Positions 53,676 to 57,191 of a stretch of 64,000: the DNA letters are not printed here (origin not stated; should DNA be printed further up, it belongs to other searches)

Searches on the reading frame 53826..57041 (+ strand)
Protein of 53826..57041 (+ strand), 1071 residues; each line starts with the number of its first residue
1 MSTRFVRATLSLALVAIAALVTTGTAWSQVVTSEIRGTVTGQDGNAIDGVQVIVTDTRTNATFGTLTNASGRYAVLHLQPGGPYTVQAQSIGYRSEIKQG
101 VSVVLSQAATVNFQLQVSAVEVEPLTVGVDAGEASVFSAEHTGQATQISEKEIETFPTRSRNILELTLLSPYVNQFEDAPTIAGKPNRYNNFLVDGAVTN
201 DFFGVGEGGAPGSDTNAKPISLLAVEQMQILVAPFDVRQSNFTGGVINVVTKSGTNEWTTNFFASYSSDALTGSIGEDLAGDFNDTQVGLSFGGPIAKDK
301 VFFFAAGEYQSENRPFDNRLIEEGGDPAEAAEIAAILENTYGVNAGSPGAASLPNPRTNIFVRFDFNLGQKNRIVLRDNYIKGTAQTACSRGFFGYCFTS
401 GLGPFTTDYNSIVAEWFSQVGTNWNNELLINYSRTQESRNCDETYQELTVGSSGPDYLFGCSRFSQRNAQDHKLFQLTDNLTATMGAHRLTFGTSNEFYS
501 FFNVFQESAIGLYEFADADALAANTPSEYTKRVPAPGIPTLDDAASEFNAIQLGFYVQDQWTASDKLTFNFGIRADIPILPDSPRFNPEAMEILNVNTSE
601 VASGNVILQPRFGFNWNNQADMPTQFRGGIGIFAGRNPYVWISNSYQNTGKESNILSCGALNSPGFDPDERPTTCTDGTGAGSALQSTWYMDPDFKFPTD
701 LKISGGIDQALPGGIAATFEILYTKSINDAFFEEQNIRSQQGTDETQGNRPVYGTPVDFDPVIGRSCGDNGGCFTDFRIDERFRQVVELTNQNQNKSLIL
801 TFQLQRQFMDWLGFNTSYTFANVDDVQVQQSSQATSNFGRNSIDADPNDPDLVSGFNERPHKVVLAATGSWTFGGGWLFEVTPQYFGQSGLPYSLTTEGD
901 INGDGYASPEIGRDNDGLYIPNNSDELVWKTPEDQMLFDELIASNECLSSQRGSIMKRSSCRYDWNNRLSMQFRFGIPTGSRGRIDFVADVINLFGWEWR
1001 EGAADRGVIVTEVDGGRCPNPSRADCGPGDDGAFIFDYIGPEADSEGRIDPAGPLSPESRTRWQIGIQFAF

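Call 63: search_protein_families(library=pfam, proteins=[window:53826-57041:+], max_evalue=0.00001)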
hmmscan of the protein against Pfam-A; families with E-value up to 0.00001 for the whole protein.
window:53826-57041:+ (1071 aa): 3 families
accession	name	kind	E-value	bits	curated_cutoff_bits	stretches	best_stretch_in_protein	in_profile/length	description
PF25183.1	OMP_b-brl_4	-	1.2e-33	117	30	2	325-907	119-727/838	Outer membrane beta barrel domain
PF13620.12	CarboxypepD_reg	-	4.8e-19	68.9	32.3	1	35-116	2-82/82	Carboxypeptidase regulatory-like domain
PF13715.12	CarbopepD_reg_2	-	5.7e-09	36.3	32.2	1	35-125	1-86/88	CarboxypepD_reg-like domain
